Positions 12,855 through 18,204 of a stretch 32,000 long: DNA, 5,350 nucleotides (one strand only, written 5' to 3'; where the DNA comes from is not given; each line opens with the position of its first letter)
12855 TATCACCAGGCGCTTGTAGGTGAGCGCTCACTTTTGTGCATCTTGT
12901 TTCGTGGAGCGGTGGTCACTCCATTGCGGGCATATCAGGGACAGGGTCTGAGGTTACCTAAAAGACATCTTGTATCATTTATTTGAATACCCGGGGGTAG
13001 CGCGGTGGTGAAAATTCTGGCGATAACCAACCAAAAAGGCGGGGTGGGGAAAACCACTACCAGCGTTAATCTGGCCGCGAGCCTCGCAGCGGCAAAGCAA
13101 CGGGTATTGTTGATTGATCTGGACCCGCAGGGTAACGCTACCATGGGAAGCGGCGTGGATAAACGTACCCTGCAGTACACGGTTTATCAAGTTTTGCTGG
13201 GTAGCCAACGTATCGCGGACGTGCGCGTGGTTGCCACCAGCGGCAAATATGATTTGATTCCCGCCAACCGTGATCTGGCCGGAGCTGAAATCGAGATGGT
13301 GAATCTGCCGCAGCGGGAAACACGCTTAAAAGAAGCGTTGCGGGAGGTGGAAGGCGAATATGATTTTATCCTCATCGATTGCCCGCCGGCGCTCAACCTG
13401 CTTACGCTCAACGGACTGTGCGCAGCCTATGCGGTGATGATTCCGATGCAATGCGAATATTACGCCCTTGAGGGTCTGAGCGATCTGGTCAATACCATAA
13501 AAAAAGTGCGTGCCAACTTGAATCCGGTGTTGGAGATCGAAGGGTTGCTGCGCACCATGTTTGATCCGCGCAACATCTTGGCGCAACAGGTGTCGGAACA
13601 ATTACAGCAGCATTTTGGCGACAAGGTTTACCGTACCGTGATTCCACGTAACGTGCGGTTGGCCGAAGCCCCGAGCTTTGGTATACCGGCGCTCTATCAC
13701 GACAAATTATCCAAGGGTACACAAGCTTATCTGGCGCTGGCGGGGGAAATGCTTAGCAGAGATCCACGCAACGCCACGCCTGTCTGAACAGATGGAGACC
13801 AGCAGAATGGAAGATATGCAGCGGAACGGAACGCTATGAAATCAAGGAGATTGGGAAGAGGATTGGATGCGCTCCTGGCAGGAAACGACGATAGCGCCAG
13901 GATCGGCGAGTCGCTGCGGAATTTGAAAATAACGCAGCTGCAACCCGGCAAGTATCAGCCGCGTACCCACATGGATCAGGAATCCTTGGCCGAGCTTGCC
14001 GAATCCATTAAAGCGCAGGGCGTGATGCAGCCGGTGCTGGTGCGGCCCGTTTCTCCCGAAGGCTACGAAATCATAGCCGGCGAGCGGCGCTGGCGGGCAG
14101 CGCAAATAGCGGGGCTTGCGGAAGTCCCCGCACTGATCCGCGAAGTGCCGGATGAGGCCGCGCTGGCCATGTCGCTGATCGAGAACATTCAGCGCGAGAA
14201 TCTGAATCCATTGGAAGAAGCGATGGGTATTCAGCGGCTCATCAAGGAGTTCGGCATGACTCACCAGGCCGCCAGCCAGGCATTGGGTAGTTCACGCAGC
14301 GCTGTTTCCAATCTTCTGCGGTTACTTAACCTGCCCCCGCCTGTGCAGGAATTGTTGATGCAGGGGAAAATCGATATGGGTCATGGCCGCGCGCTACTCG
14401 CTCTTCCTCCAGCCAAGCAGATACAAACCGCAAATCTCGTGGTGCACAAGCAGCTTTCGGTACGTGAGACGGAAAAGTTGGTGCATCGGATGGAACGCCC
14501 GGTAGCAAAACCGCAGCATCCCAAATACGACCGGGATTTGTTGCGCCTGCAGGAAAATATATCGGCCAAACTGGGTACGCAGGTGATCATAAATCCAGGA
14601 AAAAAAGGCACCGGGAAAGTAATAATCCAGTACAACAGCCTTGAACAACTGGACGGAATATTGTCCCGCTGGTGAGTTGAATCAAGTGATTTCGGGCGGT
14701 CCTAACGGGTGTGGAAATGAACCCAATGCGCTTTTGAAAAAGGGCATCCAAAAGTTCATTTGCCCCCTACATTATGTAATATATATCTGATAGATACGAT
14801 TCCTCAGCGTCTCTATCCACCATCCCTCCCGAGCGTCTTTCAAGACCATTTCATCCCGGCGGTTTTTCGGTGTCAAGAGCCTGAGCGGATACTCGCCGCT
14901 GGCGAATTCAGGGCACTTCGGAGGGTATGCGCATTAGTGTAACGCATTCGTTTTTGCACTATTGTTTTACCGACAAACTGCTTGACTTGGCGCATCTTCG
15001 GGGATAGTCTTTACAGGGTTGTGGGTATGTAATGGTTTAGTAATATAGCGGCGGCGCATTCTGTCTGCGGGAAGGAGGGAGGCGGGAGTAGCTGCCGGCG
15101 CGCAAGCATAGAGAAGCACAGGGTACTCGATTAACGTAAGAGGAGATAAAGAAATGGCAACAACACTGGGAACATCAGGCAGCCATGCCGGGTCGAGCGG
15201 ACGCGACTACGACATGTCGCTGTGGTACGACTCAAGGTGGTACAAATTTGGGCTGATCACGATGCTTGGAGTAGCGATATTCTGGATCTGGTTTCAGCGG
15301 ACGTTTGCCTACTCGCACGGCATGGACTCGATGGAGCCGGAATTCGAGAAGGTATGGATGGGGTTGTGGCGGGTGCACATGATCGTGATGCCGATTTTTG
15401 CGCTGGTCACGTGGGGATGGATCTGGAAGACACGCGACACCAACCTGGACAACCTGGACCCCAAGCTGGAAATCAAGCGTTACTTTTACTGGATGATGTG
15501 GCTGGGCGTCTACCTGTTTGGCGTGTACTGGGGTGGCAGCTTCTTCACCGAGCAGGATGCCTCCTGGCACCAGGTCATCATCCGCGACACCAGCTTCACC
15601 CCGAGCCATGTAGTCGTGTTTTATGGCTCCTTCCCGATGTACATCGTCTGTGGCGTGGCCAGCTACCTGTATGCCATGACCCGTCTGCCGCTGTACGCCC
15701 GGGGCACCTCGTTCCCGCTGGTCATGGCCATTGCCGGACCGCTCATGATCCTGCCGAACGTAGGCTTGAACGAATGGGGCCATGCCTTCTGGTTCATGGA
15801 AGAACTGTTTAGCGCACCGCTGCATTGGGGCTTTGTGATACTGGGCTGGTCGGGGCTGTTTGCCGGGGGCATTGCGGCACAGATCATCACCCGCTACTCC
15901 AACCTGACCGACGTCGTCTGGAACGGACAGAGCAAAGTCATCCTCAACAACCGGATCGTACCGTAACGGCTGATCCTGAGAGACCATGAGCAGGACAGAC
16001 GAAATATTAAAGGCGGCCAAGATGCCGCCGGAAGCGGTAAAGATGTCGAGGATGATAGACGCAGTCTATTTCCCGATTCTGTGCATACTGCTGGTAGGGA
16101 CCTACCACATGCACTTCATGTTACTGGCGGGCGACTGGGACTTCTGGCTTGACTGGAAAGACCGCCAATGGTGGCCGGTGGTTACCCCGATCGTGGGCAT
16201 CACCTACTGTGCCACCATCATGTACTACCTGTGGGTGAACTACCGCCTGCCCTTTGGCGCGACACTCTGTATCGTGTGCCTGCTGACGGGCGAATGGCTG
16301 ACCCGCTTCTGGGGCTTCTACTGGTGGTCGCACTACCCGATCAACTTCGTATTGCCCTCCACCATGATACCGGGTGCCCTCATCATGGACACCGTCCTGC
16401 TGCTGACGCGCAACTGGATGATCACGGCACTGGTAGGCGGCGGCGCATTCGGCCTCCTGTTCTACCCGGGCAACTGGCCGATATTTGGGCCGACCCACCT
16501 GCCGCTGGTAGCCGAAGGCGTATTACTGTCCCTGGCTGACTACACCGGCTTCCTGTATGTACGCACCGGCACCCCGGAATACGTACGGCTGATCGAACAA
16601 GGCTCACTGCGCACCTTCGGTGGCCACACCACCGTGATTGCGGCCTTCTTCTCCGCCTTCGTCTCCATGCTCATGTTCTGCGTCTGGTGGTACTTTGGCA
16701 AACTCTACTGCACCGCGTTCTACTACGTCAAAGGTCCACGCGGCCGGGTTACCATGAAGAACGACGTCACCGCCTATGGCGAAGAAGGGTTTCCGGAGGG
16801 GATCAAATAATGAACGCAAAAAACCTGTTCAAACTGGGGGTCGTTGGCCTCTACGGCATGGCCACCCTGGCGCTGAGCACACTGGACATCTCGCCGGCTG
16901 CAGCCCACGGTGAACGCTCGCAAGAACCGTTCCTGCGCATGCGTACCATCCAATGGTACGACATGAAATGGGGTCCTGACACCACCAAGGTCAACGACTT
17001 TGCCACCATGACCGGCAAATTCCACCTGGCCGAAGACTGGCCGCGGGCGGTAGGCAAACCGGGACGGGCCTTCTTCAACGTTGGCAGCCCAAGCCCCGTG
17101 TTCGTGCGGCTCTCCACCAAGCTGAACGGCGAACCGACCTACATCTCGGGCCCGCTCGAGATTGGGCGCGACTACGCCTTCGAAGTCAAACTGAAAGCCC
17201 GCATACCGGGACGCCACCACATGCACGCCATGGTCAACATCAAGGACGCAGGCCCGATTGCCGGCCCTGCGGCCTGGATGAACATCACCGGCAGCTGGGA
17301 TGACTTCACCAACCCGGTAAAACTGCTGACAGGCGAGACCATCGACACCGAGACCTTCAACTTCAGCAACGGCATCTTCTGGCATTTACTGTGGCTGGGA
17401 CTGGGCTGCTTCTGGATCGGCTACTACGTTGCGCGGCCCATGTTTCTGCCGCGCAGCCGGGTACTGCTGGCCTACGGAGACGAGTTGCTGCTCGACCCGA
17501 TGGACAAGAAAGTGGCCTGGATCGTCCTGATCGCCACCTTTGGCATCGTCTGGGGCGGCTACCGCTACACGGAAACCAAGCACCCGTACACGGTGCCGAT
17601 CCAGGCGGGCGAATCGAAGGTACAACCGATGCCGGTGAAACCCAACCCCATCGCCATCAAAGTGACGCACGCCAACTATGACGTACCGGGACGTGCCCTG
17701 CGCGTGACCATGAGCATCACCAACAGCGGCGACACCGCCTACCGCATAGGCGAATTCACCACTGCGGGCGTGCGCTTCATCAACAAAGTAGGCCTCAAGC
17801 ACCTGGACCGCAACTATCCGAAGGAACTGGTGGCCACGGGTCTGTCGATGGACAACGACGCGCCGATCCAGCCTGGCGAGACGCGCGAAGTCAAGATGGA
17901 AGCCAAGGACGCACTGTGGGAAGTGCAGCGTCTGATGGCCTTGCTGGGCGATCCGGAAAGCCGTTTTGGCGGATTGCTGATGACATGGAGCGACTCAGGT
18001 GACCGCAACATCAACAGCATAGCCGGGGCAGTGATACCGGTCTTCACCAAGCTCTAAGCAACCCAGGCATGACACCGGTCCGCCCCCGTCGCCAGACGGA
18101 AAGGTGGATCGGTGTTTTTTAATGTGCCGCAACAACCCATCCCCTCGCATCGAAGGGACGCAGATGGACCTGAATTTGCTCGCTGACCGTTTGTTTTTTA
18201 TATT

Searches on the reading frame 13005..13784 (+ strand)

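Call 17: search_protein_families(library=pfam, proteins=[window:13005-13784:+], max_evalue=0.01)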
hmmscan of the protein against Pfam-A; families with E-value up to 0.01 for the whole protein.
window:13005-13784:+ (260 aa): 9 families
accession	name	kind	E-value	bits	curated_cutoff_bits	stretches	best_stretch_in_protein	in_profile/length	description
PF13614.12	AAA_31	-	1.3e-65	221.1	27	1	3-178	2-177/177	AAA domain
PF01656.29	CbiA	-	1.1e-29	103.4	25.4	1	5-228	1-124/125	CobQ/CobB/MinD/ParA nucleotide binding domain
PF09140.17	MipZ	-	3.4e-12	46.7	20.7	1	4-155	2-136/262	ATPase MipZ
PF06564.18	CBP_BcsQ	-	6e-11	42.8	21.3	1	3-138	2-135/234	Cellulose biosynthesis protein BcsQ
PF10609.15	ParA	-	8.8e-11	42.1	27.1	1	3-242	4-238/246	NUBPL iron-transfer P-loop NTPase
PF02374.21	ArsA_ATPase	-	6.2e-08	32.7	24.3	1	10-42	8-40/305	Anion-transporting ATPase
PF00142.24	Fer4_NifH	-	5.5e-07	29.8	25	1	10-47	7-44/271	4Fe-4S iron sulfur cluster binding proteins, NifH/frxC family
PF07015.17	VirC1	-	0.001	18.9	24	1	3-40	2-39/231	VirC1 protein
PF13481.12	AAA_25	-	0.0047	17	27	1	11-125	41-150/195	AAA domain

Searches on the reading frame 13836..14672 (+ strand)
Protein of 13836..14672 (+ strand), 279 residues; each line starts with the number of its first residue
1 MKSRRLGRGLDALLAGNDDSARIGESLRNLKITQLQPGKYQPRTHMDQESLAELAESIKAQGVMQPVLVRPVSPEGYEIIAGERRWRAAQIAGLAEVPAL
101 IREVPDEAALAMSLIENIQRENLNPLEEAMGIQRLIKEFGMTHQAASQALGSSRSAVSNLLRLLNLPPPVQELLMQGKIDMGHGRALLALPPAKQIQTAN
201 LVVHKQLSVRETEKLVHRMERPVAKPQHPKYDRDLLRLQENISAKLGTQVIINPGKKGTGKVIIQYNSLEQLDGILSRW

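Call 17: search_protein_families(library=pfam, proteins=[window:13836-14672:+], max_evalue=0.01)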
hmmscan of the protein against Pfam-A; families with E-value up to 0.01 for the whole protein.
window:13836-14672:+ (279 aa): 3 families
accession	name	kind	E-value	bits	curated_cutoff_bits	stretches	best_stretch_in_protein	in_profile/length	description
PF02195.25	ParB_N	-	1.3e-39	134.6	26.3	1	25-119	1-95/95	ParB N-terminal domain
PF17762.8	HTH_ParB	-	2.5e-36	124.3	22.6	1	121-220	1-101/102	ParB HTH domain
PF23552.2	ParB_C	-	1.7e-19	69.4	23.8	1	232-279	2-49/50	ParB dimerisation domain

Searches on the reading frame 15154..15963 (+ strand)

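Call 17: search_protein_families(library=pfam, proteins=[window:15154-15963:+], max_evalue=0.01)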
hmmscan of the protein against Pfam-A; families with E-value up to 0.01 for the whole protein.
window:15154-15963:+ (270 aa): 1 family
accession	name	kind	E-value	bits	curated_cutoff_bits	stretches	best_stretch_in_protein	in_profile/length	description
PF04896.17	AmoC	-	1.6e-129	430.9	26.7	1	14-254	4-244/245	Ammonia monooxygenase/methane monooxygenase, subunit C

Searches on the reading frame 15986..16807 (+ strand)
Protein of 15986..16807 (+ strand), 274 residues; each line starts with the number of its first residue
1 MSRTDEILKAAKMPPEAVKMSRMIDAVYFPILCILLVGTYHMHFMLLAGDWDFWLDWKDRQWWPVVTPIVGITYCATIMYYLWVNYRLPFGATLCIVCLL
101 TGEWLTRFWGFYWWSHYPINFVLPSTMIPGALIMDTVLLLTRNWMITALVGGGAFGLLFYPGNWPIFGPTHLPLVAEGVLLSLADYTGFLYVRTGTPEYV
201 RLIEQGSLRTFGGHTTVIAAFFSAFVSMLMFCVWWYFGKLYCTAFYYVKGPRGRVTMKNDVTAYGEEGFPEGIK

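Call 17: search_protein_families(library=pfam, proteins=[window:15986-16807:+], max_evalue=0.01)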
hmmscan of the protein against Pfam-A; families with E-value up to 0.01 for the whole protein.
window:15986-16807:+ (274 aa): 1 family
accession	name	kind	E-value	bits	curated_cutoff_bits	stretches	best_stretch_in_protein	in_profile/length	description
PF02461.21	AMO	-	1.6e-123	411.7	27.5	1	12-248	2-237/238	Ammonia monooxygenase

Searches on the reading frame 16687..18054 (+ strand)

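Call 17: search_protein_families(library=pfam, proteins=[window:16687-18054:+], max_evalue=0.01)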
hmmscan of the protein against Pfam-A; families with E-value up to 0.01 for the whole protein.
window:16687-18054:+ (456 aa): 1 family
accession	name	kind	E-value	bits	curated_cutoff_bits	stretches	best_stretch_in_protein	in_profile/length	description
PF04744.17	Monooxygenase_B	-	8.8e-180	598.3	22.7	1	75-453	1-380/380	Monooxygenase subunit B protein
